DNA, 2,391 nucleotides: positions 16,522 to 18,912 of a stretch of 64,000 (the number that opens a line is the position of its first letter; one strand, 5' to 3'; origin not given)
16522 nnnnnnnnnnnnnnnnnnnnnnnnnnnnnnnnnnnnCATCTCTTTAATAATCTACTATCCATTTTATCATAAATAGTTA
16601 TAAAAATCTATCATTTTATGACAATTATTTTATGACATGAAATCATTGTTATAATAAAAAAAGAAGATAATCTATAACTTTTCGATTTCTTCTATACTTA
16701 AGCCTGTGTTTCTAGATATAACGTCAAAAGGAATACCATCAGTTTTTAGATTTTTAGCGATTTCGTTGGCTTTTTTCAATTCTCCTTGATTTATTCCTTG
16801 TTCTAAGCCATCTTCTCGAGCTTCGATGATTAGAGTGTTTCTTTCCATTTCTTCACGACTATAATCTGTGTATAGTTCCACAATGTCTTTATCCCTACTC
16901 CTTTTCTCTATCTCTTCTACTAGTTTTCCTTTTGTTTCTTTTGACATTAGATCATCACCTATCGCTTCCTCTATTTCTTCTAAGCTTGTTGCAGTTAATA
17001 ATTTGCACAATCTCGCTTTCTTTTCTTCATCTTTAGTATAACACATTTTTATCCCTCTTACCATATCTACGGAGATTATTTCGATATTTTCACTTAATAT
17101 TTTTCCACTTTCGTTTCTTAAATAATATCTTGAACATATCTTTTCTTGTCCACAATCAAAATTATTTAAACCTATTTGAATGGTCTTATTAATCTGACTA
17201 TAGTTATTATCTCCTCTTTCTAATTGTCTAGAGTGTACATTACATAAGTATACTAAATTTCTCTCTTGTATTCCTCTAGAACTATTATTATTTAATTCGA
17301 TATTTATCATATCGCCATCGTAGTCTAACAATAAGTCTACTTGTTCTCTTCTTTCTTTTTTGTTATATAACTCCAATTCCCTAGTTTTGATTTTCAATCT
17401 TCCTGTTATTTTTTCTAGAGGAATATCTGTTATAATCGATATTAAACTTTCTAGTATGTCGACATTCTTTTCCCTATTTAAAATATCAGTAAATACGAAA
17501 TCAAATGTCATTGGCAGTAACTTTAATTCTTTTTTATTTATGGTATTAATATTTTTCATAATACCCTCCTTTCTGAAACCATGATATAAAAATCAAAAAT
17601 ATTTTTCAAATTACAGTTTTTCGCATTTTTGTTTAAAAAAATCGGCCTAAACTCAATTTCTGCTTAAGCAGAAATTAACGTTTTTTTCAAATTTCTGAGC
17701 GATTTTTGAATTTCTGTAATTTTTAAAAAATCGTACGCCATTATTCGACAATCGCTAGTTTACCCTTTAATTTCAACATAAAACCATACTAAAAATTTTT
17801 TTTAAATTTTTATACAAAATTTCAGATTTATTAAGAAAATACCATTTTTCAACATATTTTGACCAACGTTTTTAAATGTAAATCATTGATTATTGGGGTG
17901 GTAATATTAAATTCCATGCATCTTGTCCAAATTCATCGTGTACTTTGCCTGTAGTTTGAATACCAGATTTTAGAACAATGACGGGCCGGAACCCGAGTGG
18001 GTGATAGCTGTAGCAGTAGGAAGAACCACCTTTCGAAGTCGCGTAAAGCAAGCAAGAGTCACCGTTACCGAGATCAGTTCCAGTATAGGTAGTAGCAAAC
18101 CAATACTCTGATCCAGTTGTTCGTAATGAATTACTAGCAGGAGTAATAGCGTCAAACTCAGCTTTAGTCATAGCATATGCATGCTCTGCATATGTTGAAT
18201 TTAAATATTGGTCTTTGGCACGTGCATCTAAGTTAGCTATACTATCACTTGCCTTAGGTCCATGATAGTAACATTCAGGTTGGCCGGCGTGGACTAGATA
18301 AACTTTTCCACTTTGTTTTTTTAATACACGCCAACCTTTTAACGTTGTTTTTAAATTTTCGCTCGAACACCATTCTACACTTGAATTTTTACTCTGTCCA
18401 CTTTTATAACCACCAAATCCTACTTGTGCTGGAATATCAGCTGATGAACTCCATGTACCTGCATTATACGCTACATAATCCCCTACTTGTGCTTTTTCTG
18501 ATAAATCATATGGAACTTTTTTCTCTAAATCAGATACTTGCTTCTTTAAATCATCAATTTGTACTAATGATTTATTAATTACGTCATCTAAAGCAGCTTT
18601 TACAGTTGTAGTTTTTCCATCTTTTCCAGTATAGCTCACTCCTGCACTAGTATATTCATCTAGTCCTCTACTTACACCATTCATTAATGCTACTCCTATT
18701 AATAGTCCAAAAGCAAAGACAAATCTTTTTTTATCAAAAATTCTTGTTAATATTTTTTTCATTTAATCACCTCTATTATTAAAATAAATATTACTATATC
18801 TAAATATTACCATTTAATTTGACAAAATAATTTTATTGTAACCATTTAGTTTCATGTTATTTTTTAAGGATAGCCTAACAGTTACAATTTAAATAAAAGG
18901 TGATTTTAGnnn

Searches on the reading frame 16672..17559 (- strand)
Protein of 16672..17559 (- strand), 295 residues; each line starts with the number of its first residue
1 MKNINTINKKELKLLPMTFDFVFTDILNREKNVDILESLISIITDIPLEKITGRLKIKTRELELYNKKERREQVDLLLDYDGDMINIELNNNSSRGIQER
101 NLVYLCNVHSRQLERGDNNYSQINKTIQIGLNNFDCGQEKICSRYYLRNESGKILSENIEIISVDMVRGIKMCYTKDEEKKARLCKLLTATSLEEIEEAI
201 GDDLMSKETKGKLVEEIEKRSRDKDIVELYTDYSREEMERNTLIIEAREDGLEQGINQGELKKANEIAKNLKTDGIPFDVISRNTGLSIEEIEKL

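Call 4: search_protein_families(library=pfam, proteins=[window:16672-17559:-], max_evalue=1)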
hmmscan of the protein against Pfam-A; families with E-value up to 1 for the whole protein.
window:16672-17559:- (295 aa): 2 families
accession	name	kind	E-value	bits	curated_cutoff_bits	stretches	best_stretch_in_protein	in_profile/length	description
PF12784.13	PDDEXK_2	-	6.7e-18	65.7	27.4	1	19-243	3-225/229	PD-(D/E)XK nuclease family transposase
PF00989.32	PAS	-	0.15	12.5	22.6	0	60-109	61-111/113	PAS fold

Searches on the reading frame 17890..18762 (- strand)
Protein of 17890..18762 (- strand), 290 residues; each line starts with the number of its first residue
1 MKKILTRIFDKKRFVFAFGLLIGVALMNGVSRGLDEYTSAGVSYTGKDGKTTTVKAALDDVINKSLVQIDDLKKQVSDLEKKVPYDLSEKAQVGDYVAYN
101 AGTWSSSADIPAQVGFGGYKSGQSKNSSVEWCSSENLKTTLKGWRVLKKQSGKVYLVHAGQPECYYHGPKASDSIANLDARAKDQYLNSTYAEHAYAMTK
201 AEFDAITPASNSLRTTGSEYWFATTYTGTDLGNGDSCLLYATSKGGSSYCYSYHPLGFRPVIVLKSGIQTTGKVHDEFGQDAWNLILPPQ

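Call 4: search_protein_families(library=pfam, proteins=[window:17890-18762:-], max_evalue=1)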
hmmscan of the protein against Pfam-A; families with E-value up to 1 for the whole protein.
window:17890-18762:- (290 aa): 1 family
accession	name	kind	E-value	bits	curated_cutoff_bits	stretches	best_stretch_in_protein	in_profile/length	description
PF01455.23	HupF_HypC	-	0.29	11.8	28.5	0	75-103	20-48/65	HupF/HypC family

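Call 58: search_protein_families(library=ncbifam, proteins=[window:17893-18762:-], max_evalue=0.1)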
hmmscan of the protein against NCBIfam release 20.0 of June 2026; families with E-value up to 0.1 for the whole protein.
window:17893-18762:- (290 aa): 0 families

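Call 59: search_protein_families(library=phrogs, proteins=[window:17893-18762:-], max_evalue=0.1)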
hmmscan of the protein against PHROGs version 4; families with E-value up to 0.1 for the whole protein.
window:17893-18762:- (290 aa): 2 families
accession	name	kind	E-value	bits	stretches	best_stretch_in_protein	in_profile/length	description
phrog_9958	-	unknown function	0.059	13.7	0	218-270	128-180/210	-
phrog_23597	-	unknown function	0.072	13.9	0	140-208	27-97/152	-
